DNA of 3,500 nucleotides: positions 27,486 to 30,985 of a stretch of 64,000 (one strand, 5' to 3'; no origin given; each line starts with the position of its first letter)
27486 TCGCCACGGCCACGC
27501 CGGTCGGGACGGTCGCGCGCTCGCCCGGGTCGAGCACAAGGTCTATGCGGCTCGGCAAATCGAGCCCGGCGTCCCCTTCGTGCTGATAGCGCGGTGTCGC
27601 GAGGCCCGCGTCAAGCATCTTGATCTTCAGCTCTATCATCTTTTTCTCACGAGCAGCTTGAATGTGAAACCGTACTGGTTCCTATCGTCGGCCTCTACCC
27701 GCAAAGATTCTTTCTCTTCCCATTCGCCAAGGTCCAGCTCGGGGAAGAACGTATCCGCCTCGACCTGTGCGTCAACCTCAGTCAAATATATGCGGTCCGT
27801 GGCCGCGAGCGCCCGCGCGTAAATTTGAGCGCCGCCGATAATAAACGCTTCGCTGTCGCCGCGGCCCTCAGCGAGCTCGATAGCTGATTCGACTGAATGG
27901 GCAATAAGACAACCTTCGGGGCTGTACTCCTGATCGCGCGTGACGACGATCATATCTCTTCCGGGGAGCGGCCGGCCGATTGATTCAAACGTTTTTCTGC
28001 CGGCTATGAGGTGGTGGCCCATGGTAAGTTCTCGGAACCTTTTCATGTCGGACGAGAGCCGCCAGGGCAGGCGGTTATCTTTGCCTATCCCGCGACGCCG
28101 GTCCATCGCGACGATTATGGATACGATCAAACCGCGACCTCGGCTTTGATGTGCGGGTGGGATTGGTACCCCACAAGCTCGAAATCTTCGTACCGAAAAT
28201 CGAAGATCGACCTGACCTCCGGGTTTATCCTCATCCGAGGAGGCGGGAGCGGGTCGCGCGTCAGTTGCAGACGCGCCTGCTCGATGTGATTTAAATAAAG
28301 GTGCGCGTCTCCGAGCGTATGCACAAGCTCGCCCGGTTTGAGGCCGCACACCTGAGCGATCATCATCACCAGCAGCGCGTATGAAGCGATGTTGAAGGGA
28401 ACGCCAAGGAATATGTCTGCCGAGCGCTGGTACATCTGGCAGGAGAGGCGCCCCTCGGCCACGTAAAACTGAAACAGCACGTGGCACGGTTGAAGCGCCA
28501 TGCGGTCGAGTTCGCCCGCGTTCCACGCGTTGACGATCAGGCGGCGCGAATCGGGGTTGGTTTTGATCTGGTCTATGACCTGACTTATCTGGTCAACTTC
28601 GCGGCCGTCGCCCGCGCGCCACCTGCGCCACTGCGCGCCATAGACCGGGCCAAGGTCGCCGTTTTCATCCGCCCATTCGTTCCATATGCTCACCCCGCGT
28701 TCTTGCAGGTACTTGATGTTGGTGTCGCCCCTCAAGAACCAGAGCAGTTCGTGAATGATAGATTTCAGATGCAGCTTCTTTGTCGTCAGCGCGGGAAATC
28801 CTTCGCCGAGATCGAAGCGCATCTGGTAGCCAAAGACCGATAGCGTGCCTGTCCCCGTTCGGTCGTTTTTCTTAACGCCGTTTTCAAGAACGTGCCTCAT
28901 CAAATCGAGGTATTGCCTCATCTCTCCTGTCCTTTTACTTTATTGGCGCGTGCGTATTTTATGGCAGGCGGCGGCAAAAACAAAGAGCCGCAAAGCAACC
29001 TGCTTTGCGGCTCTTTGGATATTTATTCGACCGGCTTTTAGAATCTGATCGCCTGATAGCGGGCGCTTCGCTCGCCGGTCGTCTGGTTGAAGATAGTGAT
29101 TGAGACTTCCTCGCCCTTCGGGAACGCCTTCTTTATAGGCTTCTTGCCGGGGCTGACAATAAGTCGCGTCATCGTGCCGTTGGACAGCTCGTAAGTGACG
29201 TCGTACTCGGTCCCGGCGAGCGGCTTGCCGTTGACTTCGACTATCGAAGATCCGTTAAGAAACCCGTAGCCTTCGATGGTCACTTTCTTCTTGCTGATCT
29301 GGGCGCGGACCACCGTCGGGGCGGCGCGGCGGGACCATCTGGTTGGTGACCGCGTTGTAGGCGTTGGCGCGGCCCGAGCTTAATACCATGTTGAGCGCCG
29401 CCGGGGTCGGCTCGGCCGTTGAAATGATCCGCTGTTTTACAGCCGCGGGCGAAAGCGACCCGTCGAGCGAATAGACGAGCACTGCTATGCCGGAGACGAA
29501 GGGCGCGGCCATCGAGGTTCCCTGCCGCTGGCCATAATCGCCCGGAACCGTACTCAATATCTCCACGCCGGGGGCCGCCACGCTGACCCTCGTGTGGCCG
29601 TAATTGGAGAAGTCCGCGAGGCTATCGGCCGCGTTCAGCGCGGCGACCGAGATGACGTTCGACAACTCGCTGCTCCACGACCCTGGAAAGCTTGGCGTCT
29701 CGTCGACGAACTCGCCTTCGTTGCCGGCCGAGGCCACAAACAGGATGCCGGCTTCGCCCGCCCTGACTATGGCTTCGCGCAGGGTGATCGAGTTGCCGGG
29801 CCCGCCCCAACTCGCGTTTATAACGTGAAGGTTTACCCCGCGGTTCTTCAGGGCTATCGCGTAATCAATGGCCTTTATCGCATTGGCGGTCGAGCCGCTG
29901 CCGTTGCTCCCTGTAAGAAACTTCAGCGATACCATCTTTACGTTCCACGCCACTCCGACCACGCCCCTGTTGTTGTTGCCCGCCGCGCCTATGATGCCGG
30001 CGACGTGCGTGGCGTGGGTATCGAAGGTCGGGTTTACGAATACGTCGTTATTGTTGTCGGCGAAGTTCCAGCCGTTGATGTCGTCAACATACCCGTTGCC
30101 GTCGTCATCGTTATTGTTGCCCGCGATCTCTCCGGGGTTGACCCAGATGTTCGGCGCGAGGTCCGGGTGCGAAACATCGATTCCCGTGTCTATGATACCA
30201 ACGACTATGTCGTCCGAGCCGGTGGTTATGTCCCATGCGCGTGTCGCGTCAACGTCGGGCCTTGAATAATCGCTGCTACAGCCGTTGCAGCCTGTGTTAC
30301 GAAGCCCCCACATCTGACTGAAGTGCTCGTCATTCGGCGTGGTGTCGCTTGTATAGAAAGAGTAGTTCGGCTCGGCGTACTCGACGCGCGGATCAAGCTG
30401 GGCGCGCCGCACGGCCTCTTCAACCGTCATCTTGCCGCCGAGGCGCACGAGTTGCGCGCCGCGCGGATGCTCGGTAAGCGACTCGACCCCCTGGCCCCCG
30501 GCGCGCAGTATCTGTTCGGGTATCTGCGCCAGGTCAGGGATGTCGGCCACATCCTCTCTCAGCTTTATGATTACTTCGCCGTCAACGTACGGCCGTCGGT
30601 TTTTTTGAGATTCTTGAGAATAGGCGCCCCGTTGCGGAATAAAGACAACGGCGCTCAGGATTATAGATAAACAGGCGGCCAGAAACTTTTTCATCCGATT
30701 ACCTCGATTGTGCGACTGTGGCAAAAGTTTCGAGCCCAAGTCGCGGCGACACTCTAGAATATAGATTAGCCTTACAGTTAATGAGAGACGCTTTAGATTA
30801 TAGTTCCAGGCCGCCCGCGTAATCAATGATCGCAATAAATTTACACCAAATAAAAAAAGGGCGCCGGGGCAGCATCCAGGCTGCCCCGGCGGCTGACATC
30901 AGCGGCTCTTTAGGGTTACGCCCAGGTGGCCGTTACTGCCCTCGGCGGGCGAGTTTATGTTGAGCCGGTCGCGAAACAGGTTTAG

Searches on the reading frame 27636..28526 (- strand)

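Call 31: search_protein_families(library=pfam, proteins=[window:27636-28526:-], max_evalue=0.001)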
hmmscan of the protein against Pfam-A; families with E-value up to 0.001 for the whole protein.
window:27636-28526:- (296 aa): 1 family
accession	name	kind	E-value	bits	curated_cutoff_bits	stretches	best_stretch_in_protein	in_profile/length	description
PF00186.24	DHFR_1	-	2.2e-57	193.7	25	1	135-294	2-159/159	Dihydrofolate reductase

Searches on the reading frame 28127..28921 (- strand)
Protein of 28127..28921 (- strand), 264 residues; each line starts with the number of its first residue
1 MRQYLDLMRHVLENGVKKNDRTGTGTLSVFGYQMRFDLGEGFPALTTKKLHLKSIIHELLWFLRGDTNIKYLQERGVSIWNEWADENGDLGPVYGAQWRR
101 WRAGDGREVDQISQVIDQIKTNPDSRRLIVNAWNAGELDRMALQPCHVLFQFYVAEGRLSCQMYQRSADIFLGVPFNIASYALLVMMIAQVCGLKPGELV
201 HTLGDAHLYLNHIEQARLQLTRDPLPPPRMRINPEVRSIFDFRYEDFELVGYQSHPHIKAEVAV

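Call 31: search_protein_families(library=pfam, proteins=[window:28127-28921:-], max_evalue=0.001)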
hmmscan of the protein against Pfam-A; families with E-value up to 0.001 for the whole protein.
window:28127-28921:- (264 aa): 1 family
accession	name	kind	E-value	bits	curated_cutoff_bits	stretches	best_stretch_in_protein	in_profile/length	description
PF00303.24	Thymidylat_synt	-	4.8e-130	432.9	24.3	1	2-264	1-266/266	Thymidylate synthase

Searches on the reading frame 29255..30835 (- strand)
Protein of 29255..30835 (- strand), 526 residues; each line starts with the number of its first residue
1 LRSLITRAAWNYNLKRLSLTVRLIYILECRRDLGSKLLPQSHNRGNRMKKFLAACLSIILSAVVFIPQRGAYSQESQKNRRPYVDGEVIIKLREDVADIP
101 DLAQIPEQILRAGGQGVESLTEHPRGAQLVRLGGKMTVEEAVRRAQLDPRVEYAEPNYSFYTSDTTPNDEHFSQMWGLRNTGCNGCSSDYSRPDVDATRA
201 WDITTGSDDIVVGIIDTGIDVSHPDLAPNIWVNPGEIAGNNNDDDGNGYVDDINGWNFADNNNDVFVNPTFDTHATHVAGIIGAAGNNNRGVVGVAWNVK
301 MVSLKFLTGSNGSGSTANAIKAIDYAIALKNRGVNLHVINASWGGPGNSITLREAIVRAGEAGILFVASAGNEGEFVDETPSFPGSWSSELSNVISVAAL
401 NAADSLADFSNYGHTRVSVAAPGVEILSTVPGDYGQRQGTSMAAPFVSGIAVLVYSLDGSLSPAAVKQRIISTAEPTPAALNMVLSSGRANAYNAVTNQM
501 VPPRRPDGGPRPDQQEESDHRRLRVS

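Call 31: search_protein_families(library=pfam, proteins=[window:29255-30835:-], max_evalue=0.001)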
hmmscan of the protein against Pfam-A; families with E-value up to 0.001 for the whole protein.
window:29255-30835:- (526 aa): 2 families
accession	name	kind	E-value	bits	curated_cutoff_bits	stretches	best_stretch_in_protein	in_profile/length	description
PF00082.27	Peptidase_S8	-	5e-56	190.6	21.8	1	208-477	2-274/288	Subtilase family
PF22148.1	Fervidolysin_NPro-like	-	1.9e-11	44.6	21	1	75-157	7-81/81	Fervidolysin N-terminal prodomain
